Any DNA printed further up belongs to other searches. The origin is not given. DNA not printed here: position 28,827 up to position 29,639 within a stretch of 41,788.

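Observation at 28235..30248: Four-gene cargo operon next to attP that looks like spore-surface (exosporium/coat-like) proteins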

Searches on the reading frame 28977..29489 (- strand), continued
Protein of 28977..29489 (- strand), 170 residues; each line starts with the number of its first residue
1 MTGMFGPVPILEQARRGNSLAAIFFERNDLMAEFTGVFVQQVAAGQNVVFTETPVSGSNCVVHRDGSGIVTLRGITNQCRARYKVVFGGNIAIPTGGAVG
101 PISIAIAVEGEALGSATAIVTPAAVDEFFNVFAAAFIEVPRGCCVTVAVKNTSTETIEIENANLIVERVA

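Call 41: find_related_loci(query=A2, collection=genome_contigs, flank=8000)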
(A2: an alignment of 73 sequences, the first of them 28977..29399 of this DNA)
Query A2 (140 aa) in genome_contigs; peptide patterns used: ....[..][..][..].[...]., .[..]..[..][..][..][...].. (x = any residue, [..] = any of these).
295 stretches matched a pattern; 147 encode a relative of the query (tblastn E <= 1e-3); the best 80 are kept; 80 distinct loci.
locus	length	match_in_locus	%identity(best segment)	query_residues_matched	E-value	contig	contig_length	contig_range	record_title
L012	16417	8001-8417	90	1-139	3e-80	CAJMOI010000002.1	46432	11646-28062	TPA_asm: uncultured bacterium isolate SRR1778451-bin.23 genome assembly, contig: NODE_603_length_46432_cov_4.035168, who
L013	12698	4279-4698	74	1-140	1e-68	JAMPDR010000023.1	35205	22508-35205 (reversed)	MAG: Ruminococcus sp. isolate NALB_7823_32 Scaffold_#23__SCF_023___35205_bp, whole genome shotgun sequence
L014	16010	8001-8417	74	1-139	1e-64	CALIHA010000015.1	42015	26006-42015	MAG TPA_asm: uncultured Collinsella sp. isolate SRR7721896_bin.15_CONCOCT_v1.1_MAG genome assembly, contig: ERZ1311197.4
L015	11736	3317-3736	68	1-140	6e-64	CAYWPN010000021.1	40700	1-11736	MAG TPA_asm: uncultured Alistipes sp. isolate SRP222994_co1_313 genome assembly, contig: NODE_1681_length_40700_cov_88.4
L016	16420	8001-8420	71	1-140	1e-63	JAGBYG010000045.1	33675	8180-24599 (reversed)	MAG: Clostridia bacterium isolate RGIG9556 Yak_Colon-3__c182221, whole genome shotgun sequence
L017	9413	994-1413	70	1-140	2e-63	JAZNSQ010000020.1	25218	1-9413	MAG: Clostridia bacterium isolate T1900044809_TS20190275.MAGScoT_cleanbin_000004 SGB_2768_k141_524344, whole genome shot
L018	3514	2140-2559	68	1-140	8e-63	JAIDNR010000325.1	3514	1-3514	MAG: Ruminococcus sp. isolate SC0345_S12_1 SC0345_S12_1_contig_325, whole genome shotgun sequence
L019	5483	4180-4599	69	1-140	9e-61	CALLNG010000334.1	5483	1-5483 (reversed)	MAG TPA_asm: uncultured Clostridia bacterium isolate ERR912014_bin.82_CONCOCT_v1.1_MAG genome assembly, contig: ERZ82576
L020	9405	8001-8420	69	1-140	8e-60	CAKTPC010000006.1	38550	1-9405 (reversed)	MAG: uncultured Oscillospiraceae bacterium isolate REFINED_METABAT215_TOP10_CONTIGS_1500_ASSEMBLY_K77_MERGED__Hadza_MoBi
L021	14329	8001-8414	67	1-138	4e-59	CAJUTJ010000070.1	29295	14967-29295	MAG TPA_asm: uncultured Acetatifactor sp. isolate MGBC165152 genome assembly, contig: MGBC165152.70, whole genome shotgu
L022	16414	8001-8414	68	1-138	5e-59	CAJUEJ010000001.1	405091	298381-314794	MAG TPA_asm: uncultured Hungatella sp. isolate MGBC130490 genome assembly, contig: MGBC130490.1, whole genome shotgun se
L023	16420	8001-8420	68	1-140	2e-59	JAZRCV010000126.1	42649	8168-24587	MAG: Faecousia sp. isolate T1900045510_YK20190204.MAGScoT_cleanbin_000011 SGB_7553_k141_2620315, whole genome shotgun se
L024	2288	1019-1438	66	1-140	8e-60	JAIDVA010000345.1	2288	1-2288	MAG: Eubacterium sp. isolate SC0369_comb_24 SC0369_comb_24_contig_345, whole genome shotgun sequence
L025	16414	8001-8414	67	1-138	7e-59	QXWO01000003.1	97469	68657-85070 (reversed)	Lachnospiraceae bacterium strain 1XD21-87 Scaffold2_1, whole genome shotgun sequence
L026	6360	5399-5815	69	1-138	6e-59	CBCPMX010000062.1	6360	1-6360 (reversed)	MAG: uncultured Oscillospiraceae bacterium isolate metabat2_coassembly.36_MAGs genome assembly, contig: k87_50594, whole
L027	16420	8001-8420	65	1-140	6e-59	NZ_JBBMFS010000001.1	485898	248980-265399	Lachnospira intestinalis strain CLA-AA-H89B CLA-AA-H89B_contig_1_length_485898, whole genome shotgun sequence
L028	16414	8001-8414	67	1-138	7e-59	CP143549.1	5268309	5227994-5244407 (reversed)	Lachnospiraceae bacterium JLR.KK009 strain JLR.KK002 chromosome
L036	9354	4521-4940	66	1-140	7e-58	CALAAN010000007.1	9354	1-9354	MAG TPA_asm: uncultured Oscillibacter sp. isolate SRR1747058_bin.33_CONCOCT_v1.1_MAG genome assembly, contig: ERZ808290.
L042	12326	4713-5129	65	1-138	4e-57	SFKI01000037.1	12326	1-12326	MAG: Subdoligranulum variabile isolate W1P45.008 Contig2546, whole genome shotgun sequence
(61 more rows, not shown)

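Call 44: predict_structure(alignment_id=A2)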
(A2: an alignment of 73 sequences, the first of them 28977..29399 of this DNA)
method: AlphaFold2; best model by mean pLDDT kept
length: 140 residues; sequences in the alignment: 73
mean_pLDDT: 86.2   pTM: 0.79
mean pLDDT of the five models: 86.2, 86.2, 81.1, 74.1, 69.8
residues with pLDDT >= 90: 62; 70-90: 74; 50-70: 4; < 50: 0
segments of 3 or more residues with pLDDT < 50: none
pLDDT, mean of each block of 10 residues (from residue 1): 77 90 79 80 91 92 85 90 79 78 92 93 91 89
secondary structure, 60 per line:
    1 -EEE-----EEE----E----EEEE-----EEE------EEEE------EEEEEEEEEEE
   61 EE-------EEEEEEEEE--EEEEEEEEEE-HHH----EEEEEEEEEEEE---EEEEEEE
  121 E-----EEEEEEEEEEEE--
elements in order: E2-4 E10-12 E22-25 E31-33 E40-43 E50-62 E70-78 E81-90 E99-110 E114-121 E127-138

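Call 45: find_encoding_contigs(protein=P0302, flank=10000, max_places=4)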
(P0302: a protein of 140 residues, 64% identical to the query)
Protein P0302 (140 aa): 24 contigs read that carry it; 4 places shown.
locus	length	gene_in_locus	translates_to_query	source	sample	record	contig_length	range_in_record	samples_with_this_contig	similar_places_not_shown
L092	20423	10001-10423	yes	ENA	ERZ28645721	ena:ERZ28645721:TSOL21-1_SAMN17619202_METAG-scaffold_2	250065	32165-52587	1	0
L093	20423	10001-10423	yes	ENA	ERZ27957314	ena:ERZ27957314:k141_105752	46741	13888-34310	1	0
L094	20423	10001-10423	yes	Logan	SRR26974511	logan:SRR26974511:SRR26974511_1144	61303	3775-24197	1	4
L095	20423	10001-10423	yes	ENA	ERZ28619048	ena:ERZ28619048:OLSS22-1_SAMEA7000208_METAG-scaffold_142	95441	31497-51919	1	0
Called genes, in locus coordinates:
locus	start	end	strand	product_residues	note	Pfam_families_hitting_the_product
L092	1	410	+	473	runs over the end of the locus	-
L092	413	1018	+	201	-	PF00117:GATase, PF07685:GATase_3, PF01174:SNO (faint)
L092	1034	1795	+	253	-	PF00977:His_biosynth, PF01207:Dus (faint), PF02581:TMP-TENI (faint), PF03060:NMO (faint)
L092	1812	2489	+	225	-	PF03167:UDG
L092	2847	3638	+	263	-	PF07195:FliD_C (weak)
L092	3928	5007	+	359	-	PF00764:Arginosuc_synth (weak), PF02540:NAD_synthase (weak), PF02568:ThiI (faint), PF03054:tRNA_Me_trans, PF20259:tRNA_Me_trans_M, PF20258:tRNA_Me_trans_C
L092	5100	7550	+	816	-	PF02574:S-methyl_trans, PF00809:Pterin_bind, PF02607:B12-binding_2, PF02310:B12-binding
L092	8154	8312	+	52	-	-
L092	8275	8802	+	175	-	-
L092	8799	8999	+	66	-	-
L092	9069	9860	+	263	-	-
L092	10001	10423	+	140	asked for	-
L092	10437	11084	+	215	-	-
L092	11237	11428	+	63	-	-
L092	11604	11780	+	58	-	PF01402:RHH_1 (weak)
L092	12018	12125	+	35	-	-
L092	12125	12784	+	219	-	PF09669:Phage_pRha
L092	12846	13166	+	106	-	-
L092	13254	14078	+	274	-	PF14386:DUF4417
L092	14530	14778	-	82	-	-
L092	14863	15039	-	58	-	-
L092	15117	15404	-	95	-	-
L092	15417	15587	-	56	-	-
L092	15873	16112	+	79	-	PF13443:HTH_26 (weak)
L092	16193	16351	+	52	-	-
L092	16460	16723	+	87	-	-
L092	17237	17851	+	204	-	-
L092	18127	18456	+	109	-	-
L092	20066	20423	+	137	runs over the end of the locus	-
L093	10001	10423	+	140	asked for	-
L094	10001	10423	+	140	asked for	-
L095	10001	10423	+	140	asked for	-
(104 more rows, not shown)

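Call 47: fold_search(model_id=the predicted structure, library=pdb)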
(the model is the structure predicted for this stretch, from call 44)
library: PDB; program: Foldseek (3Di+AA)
matches with E <= 10: 1855; with E <= 0.001: 103
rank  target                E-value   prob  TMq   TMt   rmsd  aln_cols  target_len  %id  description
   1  9h38_M                4.2e-07  1.00  0.72  0.75   2.8       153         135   15  C-terminal domain of the F-ENA tip fibrillum F-BclA from Bacillus thuringiensis (released 2025-03-12)
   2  9h38_L                6.8e-07  1.00  0.71  0.71   3.2       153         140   17  C-terminal domain of the F-ENA tip fibrillum F-BclA from Bacillus thuringiensis (released 2025-03-12)
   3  9h38_K                1.4e-06  1.00  0.73  0.73   2.8       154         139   15  C-terminal domain of the F-ENA tip fibrillum F-BclA from Bacillus thuringiensis (released 2025-03-12)
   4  9h38_B                1.4e-06  1.00  0.73  0.74   2.8       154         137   15  C-terminal domain of the F-ENA tip fibrillum F-BclA from Bacillus thuringiensis (released 2025-03-12)
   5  9h38_A                1.6e-06  1.00  0.73  0.73   2.7       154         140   15  C-terminal domain of the F-ENA tip fibrillum F-BclA from Bacillus thuringiensis (released 2025-03-12)
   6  9h38_R                3.5e-06  1.00  0.70  0.69   3.6       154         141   17  C-terminal domain of the F-ENA tip fibrillum F-BclA from Bacillus thuringiensis (released 2025-03-12)
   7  9h38_S                4.6e-06  1.00  0.70  0.71   3.3       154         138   16  C-terminal domain of the F-ENA tip fibrillum F-BclA from Bacillus thuringiensis (released 2025-03-12)
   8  7r5i_C                1.3e-05  1.00  0.70  0.67   3.7       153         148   12  High resolution Crystal structure of ExsFA, a Bacillus cereus spore exosporium protein (released 2023-08-23)
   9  9h3d_E                1.4e-05  1.00  0.65  0.62   4.9       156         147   10  F-ENA exosporium anchoring complex between ExsF and a peptide derived from the N-terminus of F-Anchor (released 2025-03-12)
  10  8d02                  1.5e-05  1.00  0.69  0.66   3.6       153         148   12  Crystal Structure of Bacillus anthracis BxpB (released 2023-05-24)
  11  9h3d_D                1.7e-05  1.00  0.69  0.66   4.3       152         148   10  F-ENA exosporium anchoring complex between ExsF and a peptide derived from the N-terminus of F-Anchor (released 2025-03-12)
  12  1rj7_J                2.3e-05  1.00  0.76  0.75   2.5       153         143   12  Crystal structure of EDA-A1 (released 2003-12-09)
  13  1rj7_K                3.1e-05  1.00  0.65  0.63   3.8       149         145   10  Crystal structure of EDA-A1 (released 2003-12-09)
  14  6bwv_B                3.1e-05  1.00  0.55  0.54   5.6       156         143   15  Crystal Structure of the 4-1BB/4-1BBL Complex (released 2018-05-09)
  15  7r1m_A                3.8e-05  1.00  0.68  0.62   3.8       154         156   12  Crystal structure of ExsFA, a Bacillus cereus spore exosporium protein (released 2023-02-15)
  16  6cpr_A                3.8e-05  1.00  0.58  0.55   6.8       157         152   16  Crystal structure of 4-1BBL/4-1BB complex in C2 space group (released 2018-05-09)
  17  6cpr_C                4.5e-05  1.00  0.58  0.56   6.9       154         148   16  Crystal structure of 4-1BBL/4-1BB complex in C2 space group (released 2018-05-09)
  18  6cu0_E                5.3e-05  1.00  0.53  0.52   6.6       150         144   15  Crystal structure of 4-1BBL/4-1BB (C121S) complex in P21 space group (released 2018-05-09)
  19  7r5i_B                5.9e-05  1.00  0.68  0.67   3.4       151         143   11  High resolution Crystal structure of ExsFA, a Bacillus cereus spore exosporium protein (released 2023-08-23)
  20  6cu0_C                8.2e-05  1.00  0.57  0.55   7.0       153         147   14  Crystal structure of 4-1BBL/4-1BB (C121S) complex in P21 space group (released 2018-05-09)
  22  6cpr_B                8.7e-05  1.00  0.58  0.55   6.9       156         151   16  Crystal structure of 4-1BBL/4-1BB complex in C2 space group (released 2018-05-09)
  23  8ke9_A                8.7e-05  1.00  0.55  0.38   5.6       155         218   10  The CBD domain of cyanophage A-1(L) short tail fiber (released 2024-04-10)
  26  6cu0_F                9.1e-05  1.00  0.57  0.54   7.1       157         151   15  Crystal structure of 4-1BBL/4-1BB (C121S) complex in P21 space group (released 2018-05-09)
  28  6a3v_C                1.0e-04  1.00  0.57  0.54   6.7       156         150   14  Complex structure of human 4-1BB and 4-1BBL (released 2018-10-10)
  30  6cu0_A                1.1e-04  1.00  0.65  0.61   4.5       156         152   15  Crystal structure of 4-1BBL/4-1BB (C121S) complex in P21 space group (released 2018-05-09)
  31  6a3v_E                1.1e-04  1.00  0.64  0.62   4.5       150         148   12  Complex structure of human 4-1BB and 4-1BBL (released 2018-10-10)
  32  6cu0_B                1.3e-04  1.00  0.58  0.56   5.1       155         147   14  Crystal structure of 4-1BBL/4-1BB (C121S) complex in P21 space group (released 2018-05-09)
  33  6mgp_A                1.3e-04  1.00  0.56  0.53   7.0       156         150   13  Structure of human 4-1BB / 4-1BBL complex (released 2018-11-14)
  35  6a3v_U                1.4e-04  1.00  0.57  0.55   6.7       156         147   17  Complex structure of human 4-1BB and 4-1BBL (released 2018-10-10)
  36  6a3v_O                1.8e-04  1.00  0.51  0.50   7.3       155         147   13  Complex structure of human 4-1BB and 4-1BBL (released 2018-10-10)
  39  6mge_B                2.0e-04  1.00  0.54  0.49   7.5       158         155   15  Structure of human 4-1BBL (released 2018-11-21)
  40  6a3v_A                2.1e-04  1.00  0.60  0.58   4.7       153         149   12  Complex structure of human 4-1BB and 4-1BBL (released 2018-10-10)
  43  6cu0_D                2.2e-04  1.00  0.57  0.55   7.0       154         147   17  Crystal structure of 4-1BBL/4-1BB (C121S) complex in P21 space group (released 2018-05-09)
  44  6mge_A                2.2e-04  1.00  0.51  0.48   6.9       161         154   14  Structure of human 4-1BBL (released 2018-11-21)
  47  6mgp_B                2.4e-04  1.00  0.50  0.47   7.0       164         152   12  Structure of human 4-1BB / 4-1BBL complex (released 2018-11-14)
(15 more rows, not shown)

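Call 52: search_protein_families(library=pfam, proteins=[L001:7518-8309:+, L008:6424-6993:+], max_evalue=0.05)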
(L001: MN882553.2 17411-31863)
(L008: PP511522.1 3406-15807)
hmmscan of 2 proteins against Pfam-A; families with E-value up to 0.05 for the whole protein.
L001:7518-8309:+ (264 aa): 1 family
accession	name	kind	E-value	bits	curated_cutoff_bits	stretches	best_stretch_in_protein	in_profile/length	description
PF12728.13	HTH_17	-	0.0017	19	27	1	222-261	2-41/51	Helix-turn-helix domain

L008:6424-6993:+ (190 aa): 1 family
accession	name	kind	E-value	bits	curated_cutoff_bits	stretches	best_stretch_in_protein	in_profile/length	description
PF06046.19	Sec6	-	0.03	13.3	29.7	1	146-187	402-444/537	Exocyst complex component Sec6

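Call 68: search_protein_families(library=padloc, proteins=[window:28977-29399:-], max_evalue=0.01)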
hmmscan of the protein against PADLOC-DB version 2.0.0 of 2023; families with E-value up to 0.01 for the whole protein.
window:28977-29399:- (140 aa): 0 families

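Call 73: fold_search(model_id=the predicted structure, library=viral)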
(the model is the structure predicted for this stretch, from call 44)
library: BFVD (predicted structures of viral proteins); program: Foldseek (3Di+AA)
matches with E <= 10: 1872; with E <= 0.001: 284
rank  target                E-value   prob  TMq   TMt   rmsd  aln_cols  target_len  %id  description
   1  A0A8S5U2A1            6.9e-12  1.00  0.84  0.87   2.1       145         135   32  Uncharacterized protein [Siphoviridae sp. ctqzz19]
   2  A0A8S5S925            3.0e-08  1.00  0.78  0.77   2.7       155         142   21  BclA protein [Phage sp. ctGns7]
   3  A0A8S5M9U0            6.4e-08  1.00  0.82  0.83   2.1       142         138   15  Uncharacterized protein [Siphoviridae sp. ctv4j104]
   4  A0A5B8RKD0            2.5e-07  1.00  0.75  0.38   3.4       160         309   19  Uncharacterized protein [Iridovirus Liz-CrIV]
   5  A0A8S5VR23            4.1e-07  1.00  0.79  0.81   2.4       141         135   26  (no name in the UniProt tables at hand)
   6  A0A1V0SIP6            5.1e-07  1.00  0.67  0.24   3.3       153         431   18  Collagen triple helix repeat motif-containing protein [Klosneuvirus KNV1]
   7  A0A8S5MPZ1            5.7e-07  1.00  0.74  0.79   3.3       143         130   22  Uncharacterized protein [Podoviridae sp. ctoqT5]
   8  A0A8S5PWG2            6.0e-07  1.00  0.80  0.82   2.2       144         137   20  Uncharacterized protein [Myoviridae sp. ctWiL39]
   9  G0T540                1.4e-06  1.00  0.60  0.34   4.9       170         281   16  Uncharacterized protein [Wiseana iridescent virus]
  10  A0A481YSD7            2.2e-06  1.00  0.68  0.59   3.7       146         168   16  Uncharacterized protein [Marseillevirus LCMAC101]
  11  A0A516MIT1            2.6e-06  1.00  0.64  0.26   6.9       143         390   18  (no name in the UniProt tables at hand)
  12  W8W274                2.6e-06  1.00  0.63  0.37   4.9       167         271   14  Uncharacterized protein [Invertebrate iridescent virus 30]
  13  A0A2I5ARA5            3.1e-06  1.00  0.65  0.52   5.5       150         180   15  (no name in the UniProt tables at hand)
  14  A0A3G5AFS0            3.6e-06  1.00  0.69  0.10   3.7       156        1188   15  Uncharacterized protein [Solivirus sp.]
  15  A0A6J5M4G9            5.0e-06  1.00  0.71  0.20   3.6       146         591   14  Pectate lyase superfamily protein [uncultured Caudovirales phage]
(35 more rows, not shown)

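Call 86: find_encoding_contigs(protein=P0321, flank=9000, max_places=1)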
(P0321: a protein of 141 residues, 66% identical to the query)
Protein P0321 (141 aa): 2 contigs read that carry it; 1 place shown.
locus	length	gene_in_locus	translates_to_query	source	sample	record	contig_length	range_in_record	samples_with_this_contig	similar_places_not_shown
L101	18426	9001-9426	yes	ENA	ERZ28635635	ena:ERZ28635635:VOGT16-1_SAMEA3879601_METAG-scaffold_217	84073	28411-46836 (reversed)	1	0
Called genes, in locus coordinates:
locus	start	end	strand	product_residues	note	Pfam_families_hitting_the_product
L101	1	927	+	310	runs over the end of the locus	-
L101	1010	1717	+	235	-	PF01479:S4, PF00849:PseudoU_synth_2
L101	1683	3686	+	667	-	-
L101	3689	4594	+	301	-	PF04204:HTS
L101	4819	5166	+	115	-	-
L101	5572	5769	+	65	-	-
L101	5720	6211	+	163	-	-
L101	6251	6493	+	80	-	-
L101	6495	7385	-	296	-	-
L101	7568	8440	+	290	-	-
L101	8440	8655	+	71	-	-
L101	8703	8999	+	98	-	-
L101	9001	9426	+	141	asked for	-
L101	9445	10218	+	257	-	-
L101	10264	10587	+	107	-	-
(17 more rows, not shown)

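Call 87: find_encoding_contigs(protein=P0328, flank=9000, max_places=1)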
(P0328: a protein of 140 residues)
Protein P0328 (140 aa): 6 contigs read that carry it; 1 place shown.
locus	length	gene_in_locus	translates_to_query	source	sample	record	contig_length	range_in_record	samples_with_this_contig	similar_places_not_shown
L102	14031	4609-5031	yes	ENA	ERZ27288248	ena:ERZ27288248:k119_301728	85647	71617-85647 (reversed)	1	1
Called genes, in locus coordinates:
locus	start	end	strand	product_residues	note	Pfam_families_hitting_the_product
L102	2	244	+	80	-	?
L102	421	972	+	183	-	-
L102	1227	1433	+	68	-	PF00196:GerE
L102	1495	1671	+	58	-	-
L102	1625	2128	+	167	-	-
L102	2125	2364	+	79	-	-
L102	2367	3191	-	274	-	-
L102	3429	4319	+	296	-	-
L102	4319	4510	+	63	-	-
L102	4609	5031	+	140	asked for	-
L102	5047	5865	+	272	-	-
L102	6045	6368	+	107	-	-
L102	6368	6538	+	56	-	-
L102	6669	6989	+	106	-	-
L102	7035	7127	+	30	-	-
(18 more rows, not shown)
